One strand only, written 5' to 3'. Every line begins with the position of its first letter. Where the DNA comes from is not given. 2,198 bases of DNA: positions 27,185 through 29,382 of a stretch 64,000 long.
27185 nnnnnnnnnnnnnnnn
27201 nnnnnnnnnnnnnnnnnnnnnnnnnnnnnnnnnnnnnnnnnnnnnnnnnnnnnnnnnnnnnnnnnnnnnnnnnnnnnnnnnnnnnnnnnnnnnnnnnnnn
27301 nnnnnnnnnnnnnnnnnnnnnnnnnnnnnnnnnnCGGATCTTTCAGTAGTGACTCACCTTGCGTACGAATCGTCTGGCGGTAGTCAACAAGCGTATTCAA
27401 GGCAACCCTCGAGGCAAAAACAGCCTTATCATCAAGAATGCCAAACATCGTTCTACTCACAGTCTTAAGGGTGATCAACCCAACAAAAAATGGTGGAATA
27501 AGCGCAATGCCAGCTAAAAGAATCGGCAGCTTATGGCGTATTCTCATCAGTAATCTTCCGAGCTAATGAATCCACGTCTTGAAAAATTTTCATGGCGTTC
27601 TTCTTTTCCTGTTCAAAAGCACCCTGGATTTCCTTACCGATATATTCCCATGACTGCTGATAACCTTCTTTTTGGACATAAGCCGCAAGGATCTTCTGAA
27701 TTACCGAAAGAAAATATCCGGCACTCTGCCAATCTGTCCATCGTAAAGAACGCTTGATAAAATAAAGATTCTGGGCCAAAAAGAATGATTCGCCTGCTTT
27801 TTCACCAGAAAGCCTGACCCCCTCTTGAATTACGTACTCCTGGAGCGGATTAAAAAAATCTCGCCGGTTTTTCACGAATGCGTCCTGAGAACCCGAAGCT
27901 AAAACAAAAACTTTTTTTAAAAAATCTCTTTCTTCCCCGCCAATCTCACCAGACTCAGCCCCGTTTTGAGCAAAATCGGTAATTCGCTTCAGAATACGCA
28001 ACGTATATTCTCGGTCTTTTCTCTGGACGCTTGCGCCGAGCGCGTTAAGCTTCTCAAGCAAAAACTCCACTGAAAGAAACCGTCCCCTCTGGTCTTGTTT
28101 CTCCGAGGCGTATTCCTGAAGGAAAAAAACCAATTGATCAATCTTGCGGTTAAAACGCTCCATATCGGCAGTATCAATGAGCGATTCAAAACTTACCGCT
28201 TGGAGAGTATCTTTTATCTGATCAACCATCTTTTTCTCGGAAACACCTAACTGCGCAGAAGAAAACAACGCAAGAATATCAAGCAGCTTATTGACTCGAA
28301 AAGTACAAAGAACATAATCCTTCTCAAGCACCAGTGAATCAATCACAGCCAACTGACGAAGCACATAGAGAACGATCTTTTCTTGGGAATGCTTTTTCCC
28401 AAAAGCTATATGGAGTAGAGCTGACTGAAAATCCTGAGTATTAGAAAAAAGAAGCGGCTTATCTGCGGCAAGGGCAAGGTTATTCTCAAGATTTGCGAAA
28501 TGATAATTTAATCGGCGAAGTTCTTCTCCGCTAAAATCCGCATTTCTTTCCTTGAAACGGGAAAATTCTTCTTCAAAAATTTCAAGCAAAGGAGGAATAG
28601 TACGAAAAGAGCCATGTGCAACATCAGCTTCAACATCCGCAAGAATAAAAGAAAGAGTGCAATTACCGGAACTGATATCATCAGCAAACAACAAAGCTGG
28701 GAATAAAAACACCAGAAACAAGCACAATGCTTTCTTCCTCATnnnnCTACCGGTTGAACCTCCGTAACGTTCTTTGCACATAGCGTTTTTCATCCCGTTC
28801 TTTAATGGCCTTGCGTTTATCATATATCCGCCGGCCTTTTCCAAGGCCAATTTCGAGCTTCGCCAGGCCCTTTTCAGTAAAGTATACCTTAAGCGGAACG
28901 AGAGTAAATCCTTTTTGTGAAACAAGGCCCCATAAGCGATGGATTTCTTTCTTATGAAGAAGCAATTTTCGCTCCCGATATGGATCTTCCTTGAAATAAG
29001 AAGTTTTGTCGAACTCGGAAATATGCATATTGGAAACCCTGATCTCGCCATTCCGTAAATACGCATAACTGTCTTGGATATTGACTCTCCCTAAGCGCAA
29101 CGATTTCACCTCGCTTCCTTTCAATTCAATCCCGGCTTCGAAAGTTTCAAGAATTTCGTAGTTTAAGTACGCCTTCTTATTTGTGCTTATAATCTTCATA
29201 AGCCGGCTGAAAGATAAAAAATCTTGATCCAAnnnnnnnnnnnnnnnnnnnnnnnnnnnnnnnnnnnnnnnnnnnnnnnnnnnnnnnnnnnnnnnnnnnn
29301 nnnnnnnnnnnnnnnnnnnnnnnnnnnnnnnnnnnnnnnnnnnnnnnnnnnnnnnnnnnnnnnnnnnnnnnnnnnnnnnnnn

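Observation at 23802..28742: Four-gene signalling module ending at the tmRNA gene: periplasmic helical protein - sensor HK - hybrid REC/HK - orphan REC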

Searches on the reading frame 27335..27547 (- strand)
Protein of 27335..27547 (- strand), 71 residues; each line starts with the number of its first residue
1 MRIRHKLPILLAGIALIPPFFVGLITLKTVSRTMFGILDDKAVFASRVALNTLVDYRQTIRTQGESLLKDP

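Call 30: find_related_loci(query=A1, collection=metagenome_contigs, flank=10000)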
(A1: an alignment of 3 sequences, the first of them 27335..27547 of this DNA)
Query A1 (71 aa) in metagenome_contigs; peptide patterns used: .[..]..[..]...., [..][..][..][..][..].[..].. (x = any residue, [..] = any of these).
165 stretches matched a pattern; 1 encode a relative of the query (tblastn E <= 1e-3); 1 distinct loci.
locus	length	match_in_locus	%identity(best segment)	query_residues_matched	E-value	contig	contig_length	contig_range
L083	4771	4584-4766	36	1-61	1e-13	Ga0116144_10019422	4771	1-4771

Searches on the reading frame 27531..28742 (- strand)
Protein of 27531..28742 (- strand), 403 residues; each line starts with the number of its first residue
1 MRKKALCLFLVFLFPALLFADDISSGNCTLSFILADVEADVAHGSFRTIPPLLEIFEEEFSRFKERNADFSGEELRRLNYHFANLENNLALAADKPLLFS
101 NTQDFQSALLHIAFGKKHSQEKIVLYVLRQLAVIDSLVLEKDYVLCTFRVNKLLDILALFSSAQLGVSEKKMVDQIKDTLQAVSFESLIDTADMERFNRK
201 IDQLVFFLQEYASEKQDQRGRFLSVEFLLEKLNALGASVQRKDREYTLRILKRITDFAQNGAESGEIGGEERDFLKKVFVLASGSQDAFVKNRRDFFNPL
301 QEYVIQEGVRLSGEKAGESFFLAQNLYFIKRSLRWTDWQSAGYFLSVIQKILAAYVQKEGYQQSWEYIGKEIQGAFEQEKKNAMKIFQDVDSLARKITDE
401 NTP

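Call 3: search_protein_families(library=pfam, proteins=[window:27531-28742:-], max_evalue=0.01)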
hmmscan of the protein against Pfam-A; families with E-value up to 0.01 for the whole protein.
window:27531-28742:- (403 aa): 0 families

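Call 5: find_homologous_proteins(query=window:27531-28742:-)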
Query window:27531-28742:- (403 aa): 1 proteins with E <= 0.001 among 6378 candidates.
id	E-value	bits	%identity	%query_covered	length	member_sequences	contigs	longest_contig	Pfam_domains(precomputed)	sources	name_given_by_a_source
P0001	2.0e-258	875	100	100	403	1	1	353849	-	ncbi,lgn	-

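Call 7: find_encoding_contigs(protein=P0001, flank=10000, max_places=4)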
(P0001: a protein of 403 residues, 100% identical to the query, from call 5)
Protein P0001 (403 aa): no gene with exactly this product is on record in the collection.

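Call 20: search_protein_representatives(protein=window:27531-28742:-)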
Query: 403 residues. Proteins with E-value up to 0.001 (for the whole library): 2; up to 1e-10: 1; up to 1e-30: 1. The best 2 are listed.
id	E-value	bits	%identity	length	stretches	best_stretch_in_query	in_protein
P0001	6.4e-259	874.6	100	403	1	1-403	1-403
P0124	3.0e-08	49.7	24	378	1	15-251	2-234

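Call 23: find_encoding_contigs(protein=P0124, flank=10000, max_places=6)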
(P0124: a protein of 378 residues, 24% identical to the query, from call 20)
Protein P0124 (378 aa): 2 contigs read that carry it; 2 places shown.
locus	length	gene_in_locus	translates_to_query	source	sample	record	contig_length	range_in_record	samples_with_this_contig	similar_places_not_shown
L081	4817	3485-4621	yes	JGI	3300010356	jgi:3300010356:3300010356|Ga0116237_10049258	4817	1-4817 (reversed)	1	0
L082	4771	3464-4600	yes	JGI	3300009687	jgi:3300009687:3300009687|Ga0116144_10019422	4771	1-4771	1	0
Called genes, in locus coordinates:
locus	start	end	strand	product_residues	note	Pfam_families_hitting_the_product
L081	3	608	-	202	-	?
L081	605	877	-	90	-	-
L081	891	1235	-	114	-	-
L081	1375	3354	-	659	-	PF00270:DEAD, PF04851:ResIII, PF22527:DEXQc_Suv3 (weak), PF00271:Helicase_C (faint), PF08148:DSHCT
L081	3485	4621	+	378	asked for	-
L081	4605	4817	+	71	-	?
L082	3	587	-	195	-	?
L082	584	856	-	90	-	-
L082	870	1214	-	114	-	-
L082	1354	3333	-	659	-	PF00270:DEAD, PF04851:ResIII, PF22527:DEXQc_Suv3 (weak), PF00271:Helicase_C (faint), PF08148:DSHCT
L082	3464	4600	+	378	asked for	-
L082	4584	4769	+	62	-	?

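Call 27: predict_structure(protein=window:27531-28742:-)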
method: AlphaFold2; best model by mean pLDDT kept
length: 403 residues; sequences in the alignment: 1
mean_pLDDT: 38.9   pTM: 0.21
mean pLDDT of the five models: 38.9, 36.9, 36.3, 34.3, 33.8
residues with pLDDT >= 90: 0; 70-90: 0; 50-70: 13; < 50: 390
segments of 3 or more residues with pLDDT < 50: 1-376, 378-380, 401-403
pLDDT, mean of each block of 10 residues (from residue 1): 32 36 38 43 42 44 42 41 42 35 35 35 37 32 32 37 37 39 34 39 40 37 40 37 39 43 42 41 36 37 36 37 36 35 40 41 43 44 47 53 42
secondary structure, 60 per line:
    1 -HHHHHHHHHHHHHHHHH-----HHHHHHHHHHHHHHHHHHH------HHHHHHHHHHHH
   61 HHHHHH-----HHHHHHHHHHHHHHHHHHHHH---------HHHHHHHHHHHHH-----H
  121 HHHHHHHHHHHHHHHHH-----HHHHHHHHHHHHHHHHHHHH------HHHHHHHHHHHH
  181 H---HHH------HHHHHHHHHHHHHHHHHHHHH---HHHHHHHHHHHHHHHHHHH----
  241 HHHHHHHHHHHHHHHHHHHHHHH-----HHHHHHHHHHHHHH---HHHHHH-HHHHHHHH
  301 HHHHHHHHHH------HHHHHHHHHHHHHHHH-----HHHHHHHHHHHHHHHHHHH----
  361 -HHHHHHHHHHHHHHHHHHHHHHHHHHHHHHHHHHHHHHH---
elements in order: H2-18 H24-42 H49-66 H72-92 H102-114 H120-137 H143-162 H169-181 H194-214 H218-236 H241-263 H269-282 H286-291 H293-310 H317-332 H338-356 H362-400

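Call 40: search_protein_families(library=pfam, proteins=[window:27531-28664:-, L081:3440-4621:+], max_evalue=10)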
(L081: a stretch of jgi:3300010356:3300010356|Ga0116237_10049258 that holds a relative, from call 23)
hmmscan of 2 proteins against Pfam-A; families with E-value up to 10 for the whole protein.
window:27531-28664:- (377 aa): 0 families

L081:3440-4621:+ (393 aa): 1 family
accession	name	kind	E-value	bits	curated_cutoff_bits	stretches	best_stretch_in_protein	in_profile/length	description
PF14357.11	DUF4404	-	0.11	13.6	27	1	333-387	3-59/83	Domain of unknown function (DUF4404)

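Call 42: search_solved_structures(query=window:27531-28664:-, max_evalue=10)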
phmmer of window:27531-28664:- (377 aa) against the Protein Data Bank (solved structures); distinct sequences matched with E-value up to 10: 0.

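Call 44: search_protein_families(library=ncbifam, proteins=[window:27531-28742:-], max_evalue=0.00001)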
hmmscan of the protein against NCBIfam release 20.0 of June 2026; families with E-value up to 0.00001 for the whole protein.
window:27531-28742:- (403 aa): 0 families

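Call 72: search_solved_structures(query=A3, max_evalue=10)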
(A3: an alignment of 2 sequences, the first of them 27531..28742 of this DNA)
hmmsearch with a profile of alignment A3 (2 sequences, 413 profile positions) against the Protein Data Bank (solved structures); distinct sequences matched with E-value up to 10: 1.
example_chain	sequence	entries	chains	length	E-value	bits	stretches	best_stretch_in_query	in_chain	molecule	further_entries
4gjw_A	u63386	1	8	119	0.14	14.3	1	59-150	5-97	Phosphoprotein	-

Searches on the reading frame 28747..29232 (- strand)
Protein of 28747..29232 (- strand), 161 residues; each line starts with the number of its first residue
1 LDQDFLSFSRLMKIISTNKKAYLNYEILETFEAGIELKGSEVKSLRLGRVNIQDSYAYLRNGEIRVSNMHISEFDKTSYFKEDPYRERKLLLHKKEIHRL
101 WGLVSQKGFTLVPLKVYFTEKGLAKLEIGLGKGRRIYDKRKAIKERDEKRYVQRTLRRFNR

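Call 3: search_protein_families(library=pfam, proteins=[window:28747-29232:-], max_evalue=0.01)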
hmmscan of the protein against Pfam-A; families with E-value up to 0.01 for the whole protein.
window:28747-29232:- (161 aa): 1 family
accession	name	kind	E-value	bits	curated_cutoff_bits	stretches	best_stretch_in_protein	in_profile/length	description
PF01668.23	SmpB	-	9.9e-57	191.3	27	1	15-157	1-142/143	SmpB protein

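Call 12: find_related_loci(query=window:28747-29232:-, collection=genome_contigs, flank=10000)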
Query window:28747-29232:- (161 aa) in genome_contigs; peptide patterns used: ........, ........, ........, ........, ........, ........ (x = any residue, [..] = any of these).
599 stretches matched a pattern (row limit reached: there are more); 515 encode a relative of the query (tblastn E <= 1e-3); the best 80 are kept; 80 distinct loci.
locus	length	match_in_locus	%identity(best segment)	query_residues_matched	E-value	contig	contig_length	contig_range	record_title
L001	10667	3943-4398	63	10-161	9e-63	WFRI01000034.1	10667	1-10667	MAG: Candidatus Omnitrophota bacterium isolate S014_49 k151_186120, whole genome shotgun sequence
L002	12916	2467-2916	62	10-159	4e-56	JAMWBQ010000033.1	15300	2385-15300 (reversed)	MAG: Candidatus Omnitrophota bacterium isolate DG_1_4.bins.113.Tibet NODE_4239_length_15300_cov_1.217360, whole genome s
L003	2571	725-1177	62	9-159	9e-54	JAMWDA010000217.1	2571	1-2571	MAG: Candidatus Omnitrophota bacterium isolate QZM4_2.bins.366.Tibet NODE_152836_length_2571_cov_0.958674, whole genome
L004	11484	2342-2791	55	12-161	3e-52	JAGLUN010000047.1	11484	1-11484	MAG: Candidatus Omnitrophota bacterium isolate RS_11_35 ZL20.bin.35.fa_47, whole genome shotgun sequence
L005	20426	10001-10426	57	13-155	3e-50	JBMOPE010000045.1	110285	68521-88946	MAG: Bacillota bacterium isolate Betzabe_MAG120 MAG120_45, whole genome shotgun sequence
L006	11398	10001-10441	54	15-161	3e-50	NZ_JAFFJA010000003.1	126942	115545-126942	Tepidanaerobacter sp. GT38 sequence003, whole genome shotgun sequence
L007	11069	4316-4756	55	12-159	4e-50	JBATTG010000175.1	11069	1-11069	MAG: Proteocatella sp. isolate MFD12161_ilm_asm_bin5 k127_50663, whole genome shotgun sequence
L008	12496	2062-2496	55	12-157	8e-49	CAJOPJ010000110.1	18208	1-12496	uncultured Selenomonadaceae bacterium isolate Rumen_Coassembly_mag_2048 genome assembly, contig: k87_7707099, whole geno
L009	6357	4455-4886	54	13-157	1e-48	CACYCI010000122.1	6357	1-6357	MAG: uncultured Ruminococcus sp. isolate RUG11813 genome assembly, contig: RUG11813_asm_122, whole genome shotgun sequen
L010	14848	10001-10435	55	12-157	4e-48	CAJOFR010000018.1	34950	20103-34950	uncultured Selenomonadaceae bacterium isolate Sheep_2_mag_76 genome assembly, contig: scaffold_1978, whole genome shotgu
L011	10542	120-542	56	13-154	3e-48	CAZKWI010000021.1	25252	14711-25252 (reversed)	MAG TPA_asm: uncultured Planctomycetia bacterium isolate SRP077602_co2_302 genome assembly, contig: NODE_2913_length_252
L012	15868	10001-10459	52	4-157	4e-48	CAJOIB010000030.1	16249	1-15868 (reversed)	uncultured Selenomonadaceae bacterium isolate Red_deer_4_mag_35 genome assembly, contig: scaffold_5702, whole genome sho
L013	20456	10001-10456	52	10-161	8e-48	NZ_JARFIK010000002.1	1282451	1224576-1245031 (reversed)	Adlercreutzia equolifaciens strain DFI.6.87 HFGBBLGB_2, whole genome shotgun sequence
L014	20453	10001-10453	53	7-157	7e-48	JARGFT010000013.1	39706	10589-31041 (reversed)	MAG: Anaerosomatales bacterium isolate C14-13 NODE_13_length_39706_cov_6.512983, whole genome shotgun sequence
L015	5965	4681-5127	50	12-161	1e-47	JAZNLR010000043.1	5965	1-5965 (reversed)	MAG: Clostridia bacterium isolate T1900044669_TS20190135.MAGScoT_cleanbin_000032 SGB_1572_k141_1108810, whole genome sho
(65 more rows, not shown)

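Call 32: search_protein_families(library=pfam, proteins=[L002:2966-3955:+, L002:4332-4664:+, L002:4633-5316:+, L002:5335-5835:+, L002:5828-7792:+, L002:7806-9077:+, L002:9083-9478:+, L002:9471-9848:+, L002:9841-11355:+, L002:11348-12154:+], max_evalue=0.001)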
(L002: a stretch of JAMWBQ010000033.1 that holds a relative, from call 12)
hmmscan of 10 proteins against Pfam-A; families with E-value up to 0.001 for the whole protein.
L002:2966-3955:+ (329 aa): 4 families
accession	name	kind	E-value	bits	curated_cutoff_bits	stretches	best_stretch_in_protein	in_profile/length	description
PF18297.6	NFACT-R_2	-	2.2e-20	73.2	26.9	1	227-325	1-101/104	NFACT protein RNA binding domain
PF02568.20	ThiI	-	5.1e-07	29.9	20.5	1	3-145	5-144/197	Thiamine biosynthesis protein (ThiI)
PF03054.22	tRNA_Me_trans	-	1.2e-06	28.7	20.6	1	7-151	6-163/202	tRNA methyl transferase HUP domain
PF06508.19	QueC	-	0.00026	21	22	1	3-65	1-60/210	Queuosine biosynthesis protein QueC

L002:4332-4664:+ (110 aa): 1 family
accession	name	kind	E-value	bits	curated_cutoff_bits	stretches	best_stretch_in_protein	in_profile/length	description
PF03091.20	CutA1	-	9e-35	118.9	22.4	1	4-96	2-96/99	CutA1 divalent ion tolerance protein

L002:4633-5316:+ (227 aa): 2 families
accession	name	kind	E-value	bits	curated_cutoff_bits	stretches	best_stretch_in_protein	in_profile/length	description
PF02683.22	DsbD_TM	-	9e-19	68.1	27.1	1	20-221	3-212/219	Cytochrome C biogenesis protein transmembrane domain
PF13386.12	DsbD_2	-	3.6e-06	27.5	24.9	1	54-217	27-198/199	Cytochrome C biogenesis protein transmembrane region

L002:5335-5835:+ (166 aa): 3 families
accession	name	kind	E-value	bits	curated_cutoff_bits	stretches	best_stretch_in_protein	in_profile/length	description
PF13098.12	Thioredoxin_2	-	5.5e-05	23.9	27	1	56-149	4-89/104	Thioredoxin-like domain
PF00578.27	AhpC-TSA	-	8.5e-05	22.9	26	1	37-137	7-110/124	AhpC/TSA family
PF00085.26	Thioredoxin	-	0.00026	21.4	23.5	0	46-102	6-64/103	Thioredoxin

L002:5828-7792:+ (654 aa): 4 families
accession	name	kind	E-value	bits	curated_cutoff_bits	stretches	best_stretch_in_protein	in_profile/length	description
PF17767.7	NAPRTase_N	-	2e-32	112.6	32.6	1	6-126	2-125/125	Nicotinate phosphoribosyltransferase (NAPRTase) N-terminal domain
PF00857.26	Isochorismatase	-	3e-21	76.7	27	1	457-630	6-161/175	Isochorismatase domain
PF04095.22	NAPRTase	-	9.5e-11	42.3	20.8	1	148-330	4-198/239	Nicotinate phosphoribosyltransferase (NAPRTase) family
PF17956.6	NAPRTase_C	-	3.6e-09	37.5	23.3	1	379-436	53-110/111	Nicotinate phosphoribosyltransferase C-terminal domain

L002:7806-9077:+ (423 aa): 4 families
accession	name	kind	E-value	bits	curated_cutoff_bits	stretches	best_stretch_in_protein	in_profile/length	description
PF00072.30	Response_reg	-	2.3e-31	108.6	30.2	1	5-114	1-107/111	Response regulator receiver domain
PF02518.31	HATPase_c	-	3.5e-28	98.7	26.4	1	310-421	4-110/111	Histidine kinase-, DNA gyrase B-, and HSP90-like ATPase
PF00512.31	HisKA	-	6e-14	52.3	26.9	1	193-261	3-63/66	His Kinase A (phospho-acceptor) domain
PF23198.2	PDE8A_N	-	3.2e-07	30.8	29.6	1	6-87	14-96/147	PDE8A-like, N-terminal domain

L002:9083-9478:+ (131 aa): 1 family
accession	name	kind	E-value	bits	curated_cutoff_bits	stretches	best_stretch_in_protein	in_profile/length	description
PF00072.30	Response_reg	-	5.5e-24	84.9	30.2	1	8-116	1-110/111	Response regulator receiver domain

L002:9471-9848:+ (125 aa): 1 family
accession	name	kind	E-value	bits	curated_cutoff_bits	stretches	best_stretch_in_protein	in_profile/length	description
PF00072.30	Response_reg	-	7.3e-28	97.4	30.2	1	11-120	1-111/111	Response regulator receiver domain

L002:9841-11355:+ (504 aa): 6 families
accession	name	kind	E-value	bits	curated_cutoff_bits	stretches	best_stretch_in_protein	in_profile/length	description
PF13487.12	HD_5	-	9.6e-40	136.5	27.2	1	327-489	5-170/170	HD domain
PF00072.30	Response_reg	-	9.2e-26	90.6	30.2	1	6-111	1-106/111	Response regulator receiver domain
PF01966.28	HD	-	1.1e-20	74.5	22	1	338-458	3-116/116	HD domain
PF13185.12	GAF_2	-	1.9e-18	67.4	28.6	1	168-306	3-136/136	GAF domain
PF01590.32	GAF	-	5.4e-16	59.8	22.4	1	169-305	2-133/133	GAF domain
PF13492.12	GAF_3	-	3.8e-13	50.4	27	1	169-307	2-129/129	GAF domain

L002:11348-12154:+ (268 aa): 1 family
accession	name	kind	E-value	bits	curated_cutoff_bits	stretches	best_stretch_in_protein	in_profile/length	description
PF01875.22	Memo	-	1.1e-73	248.2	27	1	5-265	2-268/269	Memo-like protein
